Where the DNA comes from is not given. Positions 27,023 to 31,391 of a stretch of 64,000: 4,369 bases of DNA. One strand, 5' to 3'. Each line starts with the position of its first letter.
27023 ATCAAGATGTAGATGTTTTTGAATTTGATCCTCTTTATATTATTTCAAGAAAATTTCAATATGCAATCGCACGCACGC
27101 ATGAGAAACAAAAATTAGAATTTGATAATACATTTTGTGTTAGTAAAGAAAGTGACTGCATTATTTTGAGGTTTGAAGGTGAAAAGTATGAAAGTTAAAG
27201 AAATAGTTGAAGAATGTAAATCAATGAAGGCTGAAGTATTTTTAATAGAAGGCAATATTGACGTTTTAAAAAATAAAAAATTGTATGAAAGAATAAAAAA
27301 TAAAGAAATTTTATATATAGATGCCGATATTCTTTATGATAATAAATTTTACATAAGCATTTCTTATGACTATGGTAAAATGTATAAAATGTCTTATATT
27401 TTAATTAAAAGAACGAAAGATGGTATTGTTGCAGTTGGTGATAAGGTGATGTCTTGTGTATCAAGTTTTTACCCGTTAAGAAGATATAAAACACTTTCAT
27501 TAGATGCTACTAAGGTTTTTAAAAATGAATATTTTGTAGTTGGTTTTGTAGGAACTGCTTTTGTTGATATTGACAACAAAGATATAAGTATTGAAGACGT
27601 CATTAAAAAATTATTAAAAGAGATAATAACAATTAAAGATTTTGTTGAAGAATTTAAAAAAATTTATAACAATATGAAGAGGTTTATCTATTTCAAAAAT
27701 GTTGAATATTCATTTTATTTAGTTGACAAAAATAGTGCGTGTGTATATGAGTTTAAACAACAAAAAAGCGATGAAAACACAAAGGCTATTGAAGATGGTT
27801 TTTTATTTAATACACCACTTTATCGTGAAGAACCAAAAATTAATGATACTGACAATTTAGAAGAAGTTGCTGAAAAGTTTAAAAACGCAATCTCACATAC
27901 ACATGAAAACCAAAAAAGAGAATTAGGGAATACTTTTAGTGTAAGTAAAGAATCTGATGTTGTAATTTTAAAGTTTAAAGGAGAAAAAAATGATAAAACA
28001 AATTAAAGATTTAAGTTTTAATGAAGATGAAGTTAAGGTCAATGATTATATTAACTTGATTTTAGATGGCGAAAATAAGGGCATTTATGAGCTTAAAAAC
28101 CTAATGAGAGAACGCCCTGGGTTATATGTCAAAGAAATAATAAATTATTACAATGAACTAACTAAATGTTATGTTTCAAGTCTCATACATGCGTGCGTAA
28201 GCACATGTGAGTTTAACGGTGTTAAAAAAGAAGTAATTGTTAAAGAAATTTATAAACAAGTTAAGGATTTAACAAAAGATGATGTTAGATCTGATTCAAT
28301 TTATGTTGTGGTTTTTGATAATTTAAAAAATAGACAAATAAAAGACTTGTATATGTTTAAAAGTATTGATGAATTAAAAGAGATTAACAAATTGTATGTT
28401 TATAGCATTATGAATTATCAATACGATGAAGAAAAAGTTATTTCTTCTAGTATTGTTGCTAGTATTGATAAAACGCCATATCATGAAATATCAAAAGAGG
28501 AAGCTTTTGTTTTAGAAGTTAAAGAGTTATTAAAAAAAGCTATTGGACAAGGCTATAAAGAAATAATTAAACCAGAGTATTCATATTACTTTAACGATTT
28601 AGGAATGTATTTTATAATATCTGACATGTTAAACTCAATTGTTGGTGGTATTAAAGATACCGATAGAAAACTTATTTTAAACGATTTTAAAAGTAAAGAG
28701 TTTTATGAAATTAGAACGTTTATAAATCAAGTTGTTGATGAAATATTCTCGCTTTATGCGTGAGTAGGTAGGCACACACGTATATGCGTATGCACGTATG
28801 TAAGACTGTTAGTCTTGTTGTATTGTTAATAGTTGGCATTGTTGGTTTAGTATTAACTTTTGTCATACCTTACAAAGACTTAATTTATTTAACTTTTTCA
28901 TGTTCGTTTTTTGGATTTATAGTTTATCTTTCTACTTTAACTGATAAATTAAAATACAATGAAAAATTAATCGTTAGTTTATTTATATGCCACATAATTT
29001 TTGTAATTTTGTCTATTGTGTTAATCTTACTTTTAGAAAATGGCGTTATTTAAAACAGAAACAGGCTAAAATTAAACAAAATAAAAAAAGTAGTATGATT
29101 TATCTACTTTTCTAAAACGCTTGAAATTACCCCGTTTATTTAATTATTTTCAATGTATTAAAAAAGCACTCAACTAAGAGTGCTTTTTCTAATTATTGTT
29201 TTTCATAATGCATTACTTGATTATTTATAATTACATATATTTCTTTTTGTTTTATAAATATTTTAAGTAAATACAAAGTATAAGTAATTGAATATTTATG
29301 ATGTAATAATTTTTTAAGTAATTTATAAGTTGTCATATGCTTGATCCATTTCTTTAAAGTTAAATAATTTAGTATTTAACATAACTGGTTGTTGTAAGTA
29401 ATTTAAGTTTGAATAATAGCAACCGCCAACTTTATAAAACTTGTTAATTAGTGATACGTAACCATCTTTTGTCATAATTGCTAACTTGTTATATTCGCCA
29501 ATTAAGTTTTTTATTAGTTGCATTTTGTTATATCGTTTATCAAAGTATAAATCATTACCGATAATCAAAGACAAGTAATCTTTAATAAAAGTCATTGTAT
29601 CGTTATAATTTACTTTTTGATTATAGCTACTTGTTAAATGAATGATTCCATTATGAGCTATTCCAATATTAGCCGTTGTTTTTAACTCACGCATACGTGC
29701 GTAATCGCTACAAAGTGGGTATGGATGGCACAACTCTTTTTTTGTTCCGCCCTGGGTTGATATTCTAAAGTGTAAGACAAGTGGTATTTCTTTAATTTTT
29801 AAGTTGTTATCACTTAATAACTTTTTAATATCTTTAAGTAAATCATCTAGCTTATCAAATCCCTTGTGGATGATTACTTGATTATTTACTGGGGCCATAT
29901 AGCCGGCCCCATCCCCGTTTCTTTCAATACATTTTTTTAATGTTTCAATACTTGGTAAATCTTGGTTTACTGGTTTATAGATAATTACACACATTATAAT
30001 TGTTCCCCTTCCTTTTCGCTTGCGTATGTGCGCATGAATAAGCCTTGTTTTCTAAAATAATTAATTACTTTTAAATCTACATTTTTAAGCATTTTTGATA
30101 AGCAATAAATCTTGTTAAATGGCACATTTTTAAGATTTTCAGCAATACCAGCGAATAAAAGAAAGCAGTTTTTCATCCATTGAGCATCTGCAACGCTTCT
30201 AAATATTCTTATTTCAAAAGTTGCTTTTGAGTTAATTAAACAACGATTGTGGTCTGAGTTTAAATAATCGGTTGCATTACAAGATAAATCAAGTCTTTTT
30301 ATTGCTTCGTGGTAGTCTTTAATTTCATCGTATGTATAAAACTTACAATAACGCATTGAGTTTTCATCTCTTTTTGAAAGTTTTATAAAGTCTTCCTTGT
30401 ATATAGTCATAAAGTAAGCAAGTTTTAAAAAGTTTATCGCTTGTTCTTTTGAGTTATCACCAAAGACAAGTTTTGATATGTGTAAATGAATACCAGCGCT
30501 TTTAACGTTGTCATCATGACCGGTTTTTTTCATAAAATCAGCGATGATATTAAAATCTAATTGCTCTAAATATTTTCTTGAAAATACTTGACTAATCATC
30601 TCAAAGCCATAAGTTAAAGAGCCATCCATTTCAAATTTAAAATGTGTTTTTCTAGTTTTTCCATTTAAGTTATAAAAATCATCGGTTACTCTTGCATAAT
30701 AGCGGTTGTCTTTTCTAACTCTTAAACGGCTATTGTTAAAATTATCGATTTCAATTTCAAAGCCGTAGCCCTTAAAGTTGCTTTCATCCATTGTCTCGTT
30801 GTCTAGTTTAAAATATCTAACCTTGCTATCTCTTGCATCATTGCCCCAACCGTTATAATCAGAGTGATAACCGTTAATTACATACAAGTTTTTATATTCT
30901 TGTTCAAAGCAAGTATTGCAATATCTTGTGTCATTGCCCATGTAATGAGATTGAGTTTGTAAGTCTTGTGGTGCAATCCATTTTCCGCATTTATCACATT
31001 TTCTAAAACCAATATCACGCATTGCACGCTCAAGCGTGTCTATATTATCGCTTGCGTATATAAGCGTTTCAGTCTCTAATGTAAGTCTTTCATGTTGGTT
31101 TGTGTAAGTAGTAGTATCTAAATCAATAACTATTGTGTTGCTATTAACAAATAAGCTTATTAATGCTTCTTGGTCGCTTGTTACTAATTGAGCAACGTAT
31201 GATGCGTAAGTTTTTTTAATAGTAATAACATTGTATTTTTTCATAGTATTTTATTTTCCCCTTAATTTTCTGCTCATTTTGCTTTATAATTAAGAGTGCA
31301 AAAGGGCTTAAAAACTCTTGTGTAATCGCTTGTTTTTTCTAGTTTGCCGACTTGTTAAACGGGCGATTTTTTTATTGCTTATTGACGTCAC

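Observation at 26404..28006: Tandem paralogs with an internal HslV/proteasome-beta-like (Ntn hydrolase) segment that begins at a conserved MSY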

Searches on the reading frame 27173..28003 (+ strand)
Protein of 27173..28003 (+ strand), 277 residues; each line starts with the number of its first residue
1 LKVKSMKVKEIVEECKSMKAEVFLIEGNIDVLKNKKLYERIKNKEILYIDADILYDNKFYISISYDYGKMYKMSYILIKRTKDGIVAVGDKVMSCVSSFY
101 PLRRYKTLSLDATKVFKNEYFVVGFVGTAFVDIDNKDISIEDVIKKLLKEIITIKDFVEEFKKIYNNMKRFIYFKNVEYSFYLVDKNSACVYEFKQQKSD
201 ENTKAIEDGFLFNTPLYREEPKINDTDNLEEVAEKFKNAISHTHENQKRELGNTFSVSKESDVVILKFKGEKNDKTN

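Call 4: search_protein_families(library=pfam, proteins=[window:27173-28003:+], max_evalue=1)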
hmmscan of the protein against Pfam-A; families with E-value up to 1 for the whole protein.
window:27173-28003:+ (277 aa): 1 family
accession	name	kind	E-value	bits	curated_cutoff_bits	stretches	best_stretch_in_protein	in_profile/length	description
PF00674.25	DUP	-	0.26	11.9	23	1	126-195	20-91/102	DUP family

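Call 5: search_protein_families(library=phrogs, proteins=[window:27173-28003:+], max_evalue=0.1)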
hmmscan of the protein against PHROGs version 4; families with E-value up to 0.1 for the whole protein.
window:27173-28003:+ (277 aa): 3 families
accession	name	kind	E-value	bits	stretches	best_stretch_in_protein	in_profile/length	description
phrog_29790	-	unknown function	0.0025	18.6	1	35-159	24-147/177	-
phrog_5818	-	unknown function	0.011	17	1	136-188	10-62/98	-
phrog_5263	-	unknown function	0.046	15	1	150-196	27-73/77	-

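Call 7: search_solved_structures(query=window:27173-28003:+, max_evalue=10, show_alignments=2)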
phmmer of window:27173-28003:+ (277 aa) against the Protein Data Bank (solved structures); distinct sequences matched with E-value up to 10: 1.
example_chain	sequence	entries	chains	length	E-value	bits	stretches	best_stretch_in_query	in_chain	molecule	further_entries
4rxx_A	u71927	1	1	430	2.1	11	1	114-165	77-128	Ubiquitin carboxyl-terminal hydrolase 38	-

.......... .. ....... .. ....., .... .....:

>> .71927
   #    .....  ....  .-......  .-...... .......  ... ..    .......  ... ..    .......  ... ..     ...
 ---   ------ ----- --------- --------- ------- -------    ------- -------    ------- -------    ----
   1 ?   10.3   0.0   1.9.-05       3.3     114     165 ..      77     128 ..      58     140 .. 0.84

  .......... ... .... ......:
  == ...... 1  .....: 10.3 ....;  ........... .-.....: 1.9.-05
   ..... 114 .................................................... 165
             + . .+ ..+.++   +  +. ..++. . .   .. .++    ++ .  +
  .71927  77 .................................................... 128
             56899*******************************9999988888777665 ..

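Call 8: find_homologous_proteins(query=window:27173-28003:+, max_evalue=0.01)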
Query window:27173-28003:+ (277 aa): 11 proteins with E <= 0.01 among 1003 candidates.
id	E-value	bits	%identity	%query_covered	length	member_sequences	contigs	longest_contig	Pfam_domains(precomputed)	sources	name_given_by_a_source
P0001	7.7e-169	578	100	98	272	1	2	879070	-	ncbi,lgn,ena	-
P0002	1.7e-138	478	82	98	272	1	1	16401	-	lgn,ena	-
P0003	4.9e-138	477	84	98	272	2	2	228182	-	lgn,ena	-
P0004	2.9e-133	461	81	96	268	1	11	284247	-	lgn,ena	-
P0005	3.0e-125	435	76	98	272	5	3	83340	-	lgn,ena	-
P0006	3.1e-125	435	77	96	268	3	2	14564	-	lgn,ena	-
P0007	4.2e-125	434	77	96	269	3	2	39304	-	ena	-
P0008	2.3e-123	429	76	96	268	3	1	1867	-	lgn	-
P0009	5.2e-120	418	76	95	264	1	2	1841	-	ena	-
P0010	3.0e-60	222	66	64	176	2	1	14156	-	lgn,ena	-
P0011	9.5e-48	181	43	98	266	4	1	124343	-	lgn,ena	-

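Call 12: find_encoding_contigs(protein=P0001, flank=10000, max_places=4)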
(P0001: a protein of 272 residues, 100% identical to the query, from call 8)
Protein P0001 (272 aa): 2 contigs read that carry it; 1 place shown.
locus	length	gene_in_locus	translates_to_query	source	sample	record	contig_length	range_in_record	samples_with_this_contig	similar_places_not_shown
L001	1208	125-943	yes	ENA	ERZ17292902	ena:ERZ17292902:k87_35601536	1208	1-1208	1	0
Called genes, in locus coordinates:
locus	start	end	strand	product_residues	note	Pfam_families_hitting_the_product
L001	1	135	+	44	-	?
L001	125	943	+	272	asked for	-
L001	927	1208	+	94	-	?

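Call 42: find_encoding_contigs(protein=P0004, flank=8000, max_places=4)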
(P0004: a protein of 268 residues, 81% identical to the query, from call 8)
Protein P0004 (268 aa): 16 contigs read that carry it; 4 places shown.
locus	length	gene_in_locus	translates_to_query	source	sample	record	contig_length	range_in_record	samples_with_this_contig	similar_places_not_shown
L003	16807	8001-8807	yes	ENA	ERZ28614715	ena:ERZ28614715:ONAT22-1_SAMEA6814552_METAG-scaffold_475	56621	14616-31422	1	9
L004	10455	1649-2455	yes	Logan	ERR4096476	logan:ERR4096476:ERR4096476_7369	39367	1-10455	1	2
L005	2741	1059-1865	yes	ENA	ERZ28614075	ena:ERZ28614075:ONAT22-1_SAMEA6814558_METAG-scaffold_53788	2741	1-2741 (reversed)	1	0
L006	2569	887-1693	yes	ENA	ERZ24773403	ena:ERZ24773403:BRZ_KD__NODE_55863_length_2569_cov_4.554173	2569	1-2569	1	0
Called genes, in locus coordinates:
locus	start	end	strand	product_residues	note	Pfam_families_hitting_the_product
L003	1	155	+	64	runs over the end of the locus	-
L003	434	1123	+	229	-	PF09588:YqaJ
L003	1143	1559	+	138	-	-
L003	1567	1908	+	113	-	-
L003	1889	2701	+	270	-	PF03837:RecT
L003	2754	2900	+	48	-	-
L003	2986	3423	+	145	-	-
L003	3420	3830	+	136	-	-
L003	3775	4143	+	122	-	-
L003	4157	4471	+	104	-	-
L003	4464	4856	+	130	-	-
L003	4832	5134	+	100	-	-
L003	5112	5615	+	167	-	PF12957:DUF3846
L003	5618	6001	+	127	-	-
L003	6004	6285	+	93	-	-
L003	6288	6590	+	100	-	PF12961:DUF3850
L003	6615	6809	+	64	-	PF11195:Tad2-like (faint)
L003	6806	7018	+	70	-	-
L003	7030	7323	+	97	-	-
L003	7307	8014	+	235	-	PF06356:DUF1064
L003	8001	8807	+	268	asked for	-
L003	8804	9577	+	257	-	-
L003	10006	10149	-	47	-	-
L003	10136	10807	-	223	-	-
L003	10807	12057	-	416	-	PF12224:Amidoligase_2 (weak)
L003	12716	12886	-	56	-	-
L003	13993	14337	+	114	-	-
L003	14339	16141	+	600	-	-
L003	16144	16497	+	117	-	-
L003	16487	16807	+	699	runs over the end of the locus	-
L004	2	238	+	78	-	?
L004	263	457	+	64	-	PF11195:Tad2-like (faint)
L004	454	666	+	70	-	-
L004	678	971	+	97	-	-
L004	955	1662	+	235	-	PF06356:DUF1064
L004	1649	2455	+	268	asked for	-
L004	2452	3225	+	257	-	-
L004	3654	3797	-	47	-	-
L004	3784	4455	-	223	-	-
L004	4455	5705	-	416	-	PF12224:Amidoligase_2 (weak)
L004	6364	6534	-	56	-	-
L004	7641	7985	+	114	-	-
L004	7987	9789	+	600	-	-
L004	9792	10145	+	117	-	-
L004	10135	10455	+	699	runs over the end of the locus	-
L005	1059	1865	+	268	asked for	-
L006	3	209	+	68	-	?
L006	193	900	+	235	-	PF06356:DUF1064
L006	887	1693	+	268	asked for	-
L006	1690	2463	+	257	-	-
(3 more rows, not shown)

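Call 68: search_protein_families(library=ncbifam, proteins=[window:27188-28003:+], max_evalue=0.01)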
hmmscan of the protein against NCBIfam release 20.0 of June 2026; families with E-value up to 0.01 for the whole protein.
window:27188-28003:+ (272 aa): 0 families

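Call 69: search_protein_families(library=padloc, proteins=[window:27188-28003:+], max_evalue=0.01)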
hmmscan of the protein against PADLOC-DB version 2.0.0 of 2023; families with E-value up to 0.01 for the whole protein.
window:27188-28003:+ (272 aa): 0 families

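Call 71: list_cluster_members(proteins=[P0001, P0014, P0016, P0017, P0018, P0020, P0021, P0023, P0024, P0025])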
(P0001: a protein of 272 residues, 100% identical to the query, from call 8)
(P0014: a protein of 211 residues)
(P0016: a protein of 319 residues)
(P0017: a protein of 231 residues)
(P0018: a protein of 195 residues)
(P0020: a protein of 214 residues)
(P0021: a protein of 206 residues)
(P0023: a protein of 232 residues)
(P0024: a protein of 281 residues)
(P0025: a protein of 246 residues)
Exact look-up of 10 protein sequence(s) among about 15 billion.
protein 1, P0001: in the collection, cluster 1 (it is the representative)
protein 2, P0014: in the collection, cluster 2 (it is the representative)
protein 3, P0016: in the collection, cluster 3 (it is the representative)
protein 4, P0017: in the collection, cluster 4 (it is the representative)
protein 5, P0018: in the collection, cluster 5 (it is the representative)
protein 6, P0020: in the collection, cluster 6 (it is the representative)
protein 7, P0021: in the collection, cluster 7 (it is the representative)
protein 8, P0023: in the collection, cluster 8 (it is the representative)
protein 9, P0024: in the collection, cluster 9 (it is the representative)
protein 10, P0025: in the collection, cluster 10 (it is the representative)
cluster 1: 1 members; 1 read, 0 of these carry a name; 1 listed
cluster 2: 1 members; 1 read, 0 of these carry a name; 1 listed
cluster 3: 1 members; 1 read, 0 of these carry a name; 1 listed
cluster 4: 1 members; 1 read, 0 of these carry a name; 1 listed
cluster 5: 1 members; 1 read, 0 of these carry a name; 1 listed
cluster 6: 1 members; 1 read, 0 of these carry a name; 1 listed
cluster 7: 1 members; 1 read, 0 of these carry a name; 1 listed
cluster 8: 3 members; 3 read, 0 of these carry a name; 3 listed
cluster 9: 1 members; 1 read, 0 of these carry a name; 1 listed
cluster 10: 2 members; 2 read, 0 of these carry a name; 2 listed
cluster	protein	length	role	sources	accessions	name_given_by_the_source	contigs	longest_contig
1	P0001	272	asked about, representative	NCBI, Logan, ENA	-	-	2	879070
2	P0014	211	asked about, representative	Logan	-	-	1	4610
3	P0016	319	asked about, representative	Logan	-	-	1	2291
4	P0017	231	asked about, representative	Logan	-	-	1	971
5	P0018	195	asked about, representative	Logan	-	-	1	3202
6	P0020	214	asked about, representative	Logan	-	-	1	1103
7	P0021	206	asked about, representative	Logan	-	-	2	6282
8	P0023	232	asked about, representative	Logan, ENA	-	-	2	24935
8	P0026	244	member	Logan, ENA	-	-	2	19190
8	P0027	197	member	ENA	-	-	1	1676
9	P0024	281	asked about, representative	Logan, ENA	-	-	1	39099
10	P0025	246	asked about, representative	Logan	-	-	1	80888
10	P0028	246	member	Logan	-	-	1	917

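Call 76: find_encoding_contigs(protein=P0011, flank=6000, max_places=3)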
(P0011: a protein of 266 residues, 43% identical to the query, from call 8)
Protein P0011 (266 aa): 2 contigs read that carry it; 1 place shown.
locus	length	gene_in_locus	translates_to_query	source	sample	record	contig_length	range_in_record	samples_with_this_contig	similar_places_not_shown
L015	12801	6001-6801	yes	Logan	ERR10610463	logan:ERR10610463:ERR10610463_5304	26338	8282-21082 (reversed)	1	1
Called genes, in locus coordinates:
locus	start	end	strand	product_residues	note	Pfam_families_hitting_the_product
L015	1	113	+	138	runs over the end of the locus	-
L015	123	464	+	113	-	-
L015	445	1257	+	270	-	PF03837:RecT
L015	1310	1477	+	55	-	-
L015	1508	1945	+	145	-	-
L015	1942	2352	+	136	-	-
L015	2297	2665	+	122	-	-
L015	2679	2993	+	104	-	-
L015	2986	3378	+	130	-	-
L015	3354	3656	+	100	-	-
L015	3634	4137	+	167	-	PF12957:DUF3846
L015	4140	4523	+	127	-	-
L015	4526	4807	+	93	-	-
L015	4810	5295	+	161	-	PF12961:DUF3850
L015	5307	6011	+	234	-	PF06356:DUF1064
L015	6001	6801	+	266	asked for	-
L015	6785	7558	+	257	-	-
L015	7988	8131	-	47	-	-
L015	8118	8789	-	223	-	-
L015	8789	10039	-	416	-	PF12224:Amidoligase_2 (weak)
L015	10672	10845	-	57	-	-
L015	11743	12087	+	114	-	-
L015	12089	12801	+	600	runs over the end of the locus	-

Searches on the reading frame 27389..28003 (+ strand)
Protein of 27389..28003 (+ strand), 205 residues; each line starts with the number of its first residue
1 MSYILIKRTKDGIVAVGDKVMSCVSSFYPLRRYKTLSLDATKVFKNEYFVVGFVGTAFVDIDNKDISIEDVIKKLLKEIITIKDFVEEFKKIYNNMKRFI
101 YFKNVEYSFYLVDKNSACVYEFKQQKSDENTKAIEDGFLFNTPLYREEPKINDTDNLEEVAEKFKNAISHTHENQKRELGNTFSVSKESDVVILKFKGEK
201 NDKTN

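Call 91: search_dna_similar(query=window:27389-28003:+, collection=phages, mode=protein, max_evalue=0.01)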
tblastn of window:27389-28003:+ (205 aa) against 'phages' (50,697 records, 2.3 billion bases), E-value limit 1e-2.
No match.

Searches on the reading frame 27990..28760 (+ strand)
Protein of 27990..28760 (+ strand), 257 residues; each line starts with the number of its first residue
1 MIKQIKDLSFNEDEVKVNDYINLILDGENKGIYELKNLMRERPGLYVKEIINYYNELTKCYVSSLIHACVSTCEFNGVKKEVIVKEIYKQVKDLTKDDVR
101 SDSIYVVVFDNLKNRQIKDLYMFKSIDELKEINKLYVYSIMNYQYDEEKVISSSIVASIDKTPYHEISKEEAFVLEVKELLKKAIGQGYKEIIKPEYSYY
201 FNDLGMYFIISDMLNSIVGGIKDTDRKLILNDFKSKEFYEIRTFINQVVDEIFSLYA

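Call 4: search_protein_families(library=pfam, proteins=[window:27990-28760:+], max_evalue=1)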
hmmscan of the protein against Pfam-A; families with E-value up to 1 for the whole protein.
window:27990-28760:+ (257 aa): 0 families

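Call 5: search_protein_families(library=phrogs, proteins=[window:27990-28760:+], max_evalue=0.1)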
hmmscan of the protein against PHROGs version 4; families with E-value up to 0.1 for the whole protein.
window:27990-28760:+ (257 aa): 1 family
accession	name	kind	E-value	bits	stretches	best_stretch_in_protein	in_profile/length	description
phrog_30202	-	unknown function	0.07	14.2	0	74-125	26-77/125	-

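Call 68: search_protein_families(library=ncbifam, proteins=[window:27990-28760:+], max_evalue=0.01)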
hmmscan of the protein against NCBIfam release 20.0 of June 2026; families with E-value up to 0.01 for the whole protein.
window:27990-28760:+ (257 aa): 0 families

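Call 69: search_protein_families(library=padloc, proteins=[window:27990-28760:+], max_evalue=0.01)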
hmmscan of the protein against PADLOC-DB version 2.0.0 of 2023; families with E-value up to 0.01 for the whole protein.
window:27990-28760:+ (257 aa): 0 families

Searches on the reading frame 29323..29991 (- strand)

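Call 4: search_protein_families(library=pfam, proteins=[window:29323-29991:-], max_evalue=1)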
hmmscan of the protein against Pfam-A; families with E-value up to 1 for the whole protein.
window:29323-29991:- (222 aa): 2 families
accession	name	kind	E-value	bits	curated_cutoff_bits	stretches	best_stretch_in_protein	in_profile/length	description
PF13230.11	GATase_4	-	0.056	12.8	23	1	56-119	61-113/272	Glutamine amidotransferases class-II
PF25065.1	RM3_Med14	-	0.13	12.7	22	1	39-78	7-47/110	Med14 RM domain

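Call 5: search_protein_families(library=phrogs, proteins=[window:29323-29991:-], max_evalue=0.1)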
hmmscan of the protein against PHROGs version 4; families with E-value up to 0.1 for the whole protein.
window:29323-29991:- (222 aa): 1 family
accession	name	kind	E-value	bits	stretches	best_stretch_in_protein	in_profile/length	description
phrog_24838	-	unknown function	0.066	14.5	0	98-155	30-82/102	-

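Call 68: search_protein_families(library=ncbifam, proteins=[window:29323-29991:-], max_evalue=0.01)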
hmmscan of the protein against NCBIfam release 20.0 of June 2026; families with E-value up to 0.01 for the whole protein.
window:29323-29991:- (222 aa): 0 families

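Call 69: search_protein_families(library=padloc, proteins=[window:29323-29991:-], max_evalue=0.01)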
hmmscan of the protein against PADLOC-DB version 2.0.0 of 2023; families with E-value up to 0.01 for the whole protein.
window:29323-29991:- (222 aa): 0 families

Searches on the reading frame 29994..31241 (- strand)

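Call 4: search_protein_families(library=pfam, proteins=[window:29994-31241:-], max_evalue=1)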
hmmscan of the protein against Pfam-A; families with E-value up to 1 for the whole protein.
window:29994-31241:- (415 aa): 1 family
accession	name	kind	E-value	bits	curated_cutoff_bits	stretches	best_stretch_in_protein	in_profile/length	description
PF12224.13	Amidoligase_2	-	1.1e-06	29.2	22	1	160-357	6-235/245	Putative amidoligase enzyme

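Call 5: search_protein_families(library=phrogs, proteins=[window:29994-31241:-], max_evalue=0.1)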
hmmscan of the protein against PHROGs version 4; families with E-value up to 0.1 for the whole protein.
window:29994-31241:- (415 aa): 3 families
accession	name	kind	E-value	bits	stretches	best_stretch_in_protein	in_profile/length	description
phrog_16683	-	unknown function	2.1e-08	34.7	1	64-352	35-284/368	-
phrog_1555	-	unknown function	0.019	16.2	1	103-146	23-68/98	-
phrog_36905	-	unknown function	0.099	13.8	0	110-138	39-67/71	-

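Call 69: search_protein_families(library=padloc, proteins=[window:29994-31241:-], max_evalue=0.01)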
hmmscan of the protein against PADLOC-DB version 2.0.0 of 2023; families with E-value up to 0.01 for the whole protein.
window:29994-31241:- (415 aa): 0 families
